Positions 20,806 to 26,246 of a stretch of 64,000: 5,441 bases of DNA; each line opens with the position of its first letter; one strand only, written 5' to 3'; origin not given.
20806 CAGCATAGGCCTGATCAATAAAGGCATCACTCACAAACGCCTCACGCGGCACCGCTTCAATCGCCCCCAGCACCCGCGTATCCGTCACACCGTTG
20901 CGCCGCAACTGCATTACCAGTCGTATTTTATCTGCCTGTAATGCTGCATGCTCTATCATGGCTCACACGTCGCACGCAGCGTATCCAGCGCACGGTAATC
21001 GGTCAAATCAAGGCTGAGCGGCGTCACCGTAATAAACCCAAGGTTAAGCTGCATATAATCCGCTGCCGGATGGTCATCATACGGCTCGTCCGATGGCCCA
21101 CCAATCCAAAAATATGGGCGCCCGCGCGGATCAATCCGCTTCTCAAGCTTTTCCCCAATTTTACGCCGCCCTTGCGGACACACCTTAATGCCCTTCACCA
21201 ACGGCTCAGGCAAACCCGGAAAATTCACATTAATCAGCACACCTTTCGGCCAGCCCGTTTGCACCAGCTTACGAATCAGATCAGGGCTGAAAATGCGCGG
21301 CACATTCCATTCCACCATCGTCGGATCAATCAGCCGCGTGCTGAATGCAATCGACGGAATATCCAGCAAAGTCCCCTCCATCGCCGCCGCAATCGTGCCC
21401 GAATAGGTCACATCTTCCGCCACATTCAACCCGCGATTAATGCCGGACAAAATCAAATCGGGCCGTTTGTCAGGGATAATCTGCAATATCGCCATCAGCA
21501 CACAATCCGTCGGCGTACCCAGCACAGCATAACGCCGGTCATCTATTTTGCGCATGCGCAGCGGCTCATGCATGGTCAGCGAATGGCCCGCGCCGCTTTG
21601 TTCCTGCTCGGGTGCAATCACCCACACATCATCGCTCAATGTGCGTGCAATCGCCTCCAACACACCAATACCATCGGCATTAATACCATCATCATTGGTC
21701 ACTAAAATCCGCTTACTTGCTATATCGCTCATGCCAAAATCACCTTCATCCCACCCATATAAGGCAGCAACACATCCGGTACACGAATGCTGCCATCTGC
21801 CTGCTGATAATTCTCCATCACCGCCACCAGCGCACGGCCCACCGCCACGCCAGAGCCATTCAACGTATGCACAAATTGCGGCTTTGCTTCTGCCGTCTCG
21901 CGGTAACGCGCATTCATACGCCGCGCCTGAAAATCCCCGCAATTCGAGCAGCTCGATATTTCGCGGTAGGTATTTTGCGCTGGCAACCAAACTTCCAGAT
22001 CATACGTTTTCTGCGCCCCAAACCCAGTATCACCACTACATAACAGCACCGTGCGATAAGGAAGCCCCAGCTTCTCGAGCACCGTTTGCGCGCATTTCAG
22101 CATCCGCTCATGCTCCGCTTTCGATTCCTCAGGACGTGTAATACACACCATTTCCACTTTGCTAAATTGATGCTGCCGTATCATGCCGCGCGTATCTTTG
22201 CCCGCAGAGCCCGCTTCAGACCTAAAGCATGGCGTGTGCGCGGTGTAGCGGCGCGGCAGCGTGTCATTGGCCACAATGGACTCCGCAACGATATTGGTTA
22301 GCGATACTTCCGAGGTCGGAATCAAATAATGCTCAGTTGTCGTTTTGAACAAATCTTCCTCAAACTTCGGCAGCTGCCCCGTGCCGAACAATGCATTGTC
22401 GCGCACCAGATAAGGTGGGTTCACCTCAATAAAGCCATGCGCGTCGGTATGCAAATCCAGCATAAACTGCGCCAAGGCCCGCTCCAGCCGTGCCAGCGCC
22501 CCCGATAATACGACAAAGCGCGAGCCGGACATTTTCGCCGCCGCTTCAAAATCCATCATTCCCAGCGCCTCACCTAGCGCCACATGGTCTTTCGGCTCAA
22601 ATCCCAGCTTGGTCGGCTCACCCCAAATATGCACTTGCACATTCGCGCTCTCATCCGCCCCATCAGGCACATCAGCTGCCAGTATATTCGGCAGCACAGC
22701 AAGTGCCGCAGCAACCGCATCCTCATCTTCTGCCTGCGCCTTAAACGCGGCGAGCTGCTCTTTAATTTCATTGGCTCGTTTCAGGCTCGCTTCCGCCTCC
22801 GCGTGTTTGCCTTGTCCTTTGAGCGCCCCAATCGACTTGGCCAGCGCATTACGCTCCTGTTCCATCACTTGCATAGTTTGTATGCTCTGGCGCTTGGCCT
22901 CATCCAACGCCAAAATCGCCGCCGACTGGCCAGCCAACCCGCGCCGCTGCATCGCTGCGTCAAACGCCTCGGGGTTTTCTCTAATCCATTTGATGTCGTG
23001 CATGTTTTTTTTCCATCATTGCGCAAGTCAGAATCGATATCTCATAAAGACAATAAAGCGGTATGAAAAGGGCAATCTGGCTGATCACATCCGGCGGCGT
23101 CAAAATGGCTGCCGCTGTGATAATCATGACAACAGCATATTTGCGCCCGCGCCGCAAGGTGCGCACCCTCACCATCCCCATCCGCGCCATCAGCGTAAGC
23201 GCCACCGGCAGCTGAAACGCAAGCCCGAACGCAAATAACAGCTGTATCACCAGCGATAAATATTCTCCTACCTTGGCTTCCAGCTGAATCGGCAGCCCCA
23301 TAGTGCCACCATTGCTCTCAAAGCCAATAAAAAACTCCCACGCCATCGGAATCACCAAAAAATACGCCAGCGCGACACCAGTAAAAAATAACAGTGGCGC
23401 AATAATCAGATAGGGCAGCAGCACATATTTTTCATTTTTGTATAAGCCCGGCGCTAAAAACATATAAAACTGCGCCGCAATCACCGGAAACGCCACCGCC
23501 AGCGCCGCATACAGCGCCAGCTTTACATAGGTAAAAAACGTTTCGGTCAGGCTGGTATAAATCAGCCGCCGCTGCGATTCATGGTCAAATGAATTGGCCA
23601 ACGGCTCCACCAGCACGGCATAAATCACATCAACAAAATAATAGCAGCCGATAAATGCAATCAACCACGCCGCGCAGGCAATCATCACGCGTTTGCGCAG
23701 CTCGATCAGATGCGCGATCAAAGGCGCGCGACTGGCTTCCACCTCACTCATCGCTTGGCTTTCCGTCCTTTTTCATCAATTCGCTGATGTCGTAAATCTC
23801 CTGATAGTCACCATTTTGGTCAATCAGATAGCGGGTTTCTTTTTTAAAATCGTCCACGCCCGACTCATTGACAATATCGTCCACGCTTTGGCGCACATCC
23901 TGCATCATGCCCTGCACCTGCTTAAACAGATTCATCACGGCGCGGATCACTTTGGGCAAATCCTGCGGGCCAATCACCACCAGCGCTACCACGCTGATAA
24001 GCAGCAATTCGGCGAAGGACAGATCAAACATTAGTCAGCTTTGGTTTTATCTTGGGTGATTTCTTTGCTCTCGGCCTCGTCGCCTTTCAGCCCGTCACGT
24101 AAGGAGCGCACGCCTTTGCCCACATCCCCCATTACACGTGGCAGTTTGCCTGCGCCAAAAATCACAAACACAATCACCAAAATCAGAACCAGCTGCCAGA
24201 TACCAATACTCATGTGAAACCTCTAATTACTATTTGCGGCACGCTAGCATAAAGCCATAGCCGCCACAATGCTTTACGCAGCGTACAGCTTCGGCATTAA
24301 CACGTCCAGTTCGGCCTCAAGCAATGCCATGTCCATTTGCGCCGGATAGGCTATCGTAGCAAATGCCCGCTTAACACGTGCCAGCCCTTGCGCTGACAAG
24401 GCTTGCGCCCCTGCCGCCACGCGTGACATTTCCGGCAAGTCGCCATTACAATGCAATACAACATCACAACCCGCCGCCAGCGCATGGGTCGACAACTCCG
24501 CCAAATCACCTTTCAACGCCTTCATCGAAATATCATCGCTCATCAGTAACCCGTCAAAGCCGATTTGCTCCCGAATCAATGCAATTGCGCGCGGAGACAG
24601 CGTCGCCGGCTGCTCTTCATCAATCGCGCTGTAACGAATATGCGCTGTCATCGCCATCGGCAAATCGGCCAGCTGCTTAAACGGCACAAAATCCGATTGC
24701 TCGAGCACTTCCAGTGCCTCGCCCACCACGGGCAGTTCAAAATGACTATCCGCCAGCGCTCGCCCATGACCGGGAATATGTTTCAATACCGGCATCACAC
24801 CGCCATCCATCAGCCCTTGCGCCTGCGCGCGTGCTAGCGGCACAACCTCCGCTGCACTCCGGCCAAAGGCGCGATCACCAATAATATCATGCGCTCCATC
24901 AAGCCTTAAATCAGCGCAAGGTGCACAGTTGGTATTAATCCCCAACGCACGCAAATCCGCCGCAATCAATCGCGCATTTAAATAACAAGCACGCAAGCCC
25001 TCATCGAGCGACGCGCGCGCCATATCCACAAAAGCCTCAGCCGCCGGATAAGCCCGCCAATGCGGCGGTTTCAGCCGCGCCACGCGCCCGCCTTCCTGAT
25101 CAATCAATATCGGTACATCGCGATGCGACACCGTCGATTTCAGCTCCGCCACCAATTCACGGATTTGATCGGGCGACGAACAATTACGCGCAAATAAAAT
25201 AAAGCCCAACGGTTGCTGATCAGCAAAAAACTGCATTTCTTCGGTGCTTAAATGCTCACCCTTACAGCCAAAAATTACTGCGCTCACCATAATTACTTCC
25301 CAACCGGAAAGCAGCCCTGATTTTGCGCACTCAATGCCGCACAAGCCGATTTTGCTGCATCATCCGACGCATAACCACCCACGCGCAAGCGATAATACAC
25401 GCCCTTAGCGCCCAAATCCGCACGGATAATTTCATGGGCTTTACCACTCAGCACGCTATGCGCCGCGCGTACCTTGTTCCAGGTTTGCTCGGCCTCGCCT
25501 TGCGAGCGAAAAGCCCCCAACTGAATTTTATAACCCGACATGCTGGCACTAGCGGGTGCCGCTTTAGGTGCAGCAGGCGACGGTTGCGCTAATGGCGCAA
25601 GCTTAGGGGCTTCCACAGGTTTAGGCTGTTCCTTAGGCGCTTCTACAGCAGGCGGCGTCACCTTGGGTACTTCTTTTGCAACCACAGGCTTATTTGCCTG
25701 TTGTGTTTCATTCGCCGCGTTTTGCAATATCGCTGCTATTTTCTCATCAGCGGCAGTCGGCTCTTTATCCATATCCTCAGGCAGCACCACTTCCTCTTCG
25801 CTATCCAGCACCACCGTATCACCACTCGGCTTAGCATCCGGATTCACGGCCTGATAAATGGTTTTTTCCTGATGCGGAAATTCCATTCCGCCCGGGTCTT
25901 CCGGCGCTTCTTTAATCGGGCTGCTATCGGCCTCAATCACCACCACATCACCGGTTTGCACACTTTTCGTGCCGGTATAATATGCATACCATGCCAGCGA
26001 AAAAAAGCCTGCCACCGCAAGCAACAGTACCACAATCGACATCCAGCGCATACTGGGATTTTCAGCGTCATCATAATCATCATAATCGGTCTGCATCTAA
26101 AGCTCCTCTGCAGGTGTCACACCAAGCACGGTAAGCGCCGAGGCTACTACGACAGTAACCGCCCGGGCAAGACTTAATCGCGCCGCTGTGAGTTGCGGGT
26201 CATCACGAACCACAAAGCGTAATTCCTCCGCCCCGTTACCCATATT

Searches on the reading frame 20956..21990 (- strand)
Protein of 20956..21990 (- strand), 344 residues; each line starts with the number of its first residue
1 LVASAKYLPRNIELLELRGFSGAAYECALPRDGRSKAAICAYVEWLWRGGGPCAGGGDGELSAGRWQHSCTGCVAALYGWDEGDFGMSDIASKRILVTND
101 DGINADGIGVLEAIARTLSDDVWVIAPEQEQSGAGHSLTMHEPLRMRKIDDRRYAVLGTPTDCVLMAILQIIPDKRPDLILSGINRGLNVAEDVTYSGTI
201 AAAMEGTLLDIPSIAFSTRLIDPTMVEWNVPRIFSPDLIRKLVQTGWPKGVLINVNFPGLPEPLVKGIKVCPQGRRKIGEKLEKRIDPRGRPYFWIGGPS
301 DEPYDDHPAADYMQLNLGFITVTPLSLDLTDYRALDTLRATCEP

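Call 22: search_protein_families(library=pfam, proteins=[window:20956-21990:-], max_evalue=0.00001)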
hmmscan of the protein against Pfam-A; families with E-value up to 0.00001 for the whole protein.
window:20956-21990:- (344 aa): 1 family
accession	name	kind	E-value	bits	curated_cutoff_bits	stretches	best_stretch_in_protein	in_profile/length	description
PF01975.23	SurE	-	5.2e-59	199.7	22.1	1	95-278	1-187/189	Survival protein SurE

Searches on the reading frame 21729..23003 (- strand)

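Call 22: search_protein_families(library=pfam, proteins=[window:21729-23003:-], max_evalue=0.00001)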
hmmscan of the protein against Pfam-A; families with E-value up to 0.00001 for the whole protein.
window:21729-23003:- (424 aa): 2 families
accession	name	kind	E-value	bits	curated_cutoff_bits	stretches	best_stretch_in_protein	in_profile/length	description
PF00587.30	tRNA-synt_2b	-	1.3e-41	143.1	29.3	1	223-399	9-179/179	tRNA synthetase class II core domain (G, H, P, S and T)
PF02403.27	Seryl_tRNA_N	-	1e-20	74.4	28.2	1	1-107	1-107/108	Seryl-tRNA synthetase N-terminal domain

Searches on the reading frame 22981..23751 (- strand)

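Call 22: search_protein_families(library=pfam, proteins=[window:22981-23751:-], max_evalue=0.00001)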
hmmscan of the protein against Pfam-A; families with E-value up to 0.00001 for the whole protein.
window:22981-23751:- (256 aa): 1 family
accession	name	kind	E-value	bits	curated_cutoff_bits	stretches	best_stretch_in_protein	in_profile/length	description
PF00902.23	TatC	-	3e-67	226.9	25.1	1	14-231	2-208/208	Sec-independent protein translocase protein (TatC)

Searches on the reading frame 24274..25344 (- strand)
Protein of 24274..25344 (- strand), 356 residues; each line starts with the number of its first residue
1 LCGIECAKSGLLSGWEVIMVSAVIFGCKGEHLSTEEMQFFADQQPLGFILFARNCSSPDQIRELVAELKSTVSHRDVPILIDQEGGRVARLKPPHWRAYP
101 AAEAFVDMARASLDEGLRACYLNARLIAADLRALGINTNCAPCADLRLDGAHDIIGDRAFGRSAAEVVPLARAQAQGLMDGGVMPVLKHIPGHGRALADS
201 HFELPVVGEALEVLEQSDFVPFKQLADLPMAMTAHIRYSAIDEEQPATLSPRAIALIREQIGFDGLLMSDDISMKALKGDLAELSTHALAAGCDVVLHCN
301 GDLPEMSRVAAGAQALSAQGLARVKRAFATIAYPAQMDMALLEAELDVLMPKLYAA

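Call 23: search_protein_families(library=pfam, proteins=[window:24274-25344:-], max_evalue=0.00001)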
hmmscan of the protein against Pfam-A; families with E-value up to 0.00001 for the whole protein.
window:24274-25344:- (356 aa): 1 family
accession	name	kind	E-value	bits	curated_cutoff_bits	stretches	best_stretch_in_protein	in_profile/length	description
PF00933.27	Glyco_hydro_3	-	1.4e-50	173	27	1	31-317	15-300/316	Glycosyl hydrolase family 3 N terminal domain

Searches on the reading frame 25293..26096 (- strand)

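Call 23: search_protein_families(library=pfam, proteins=[window:25293-26096:-], max_evalue=0.00001)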
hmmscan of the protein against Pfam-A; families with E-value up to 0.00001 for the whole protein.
window:25293-26096:- (267 aa): 1 family
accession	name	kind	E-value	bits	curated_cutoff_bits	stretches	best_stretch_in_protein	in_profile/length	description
PF05036.18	SPOR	-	8.8e-15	55.2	21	1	187-265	3-75/76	SPOR domain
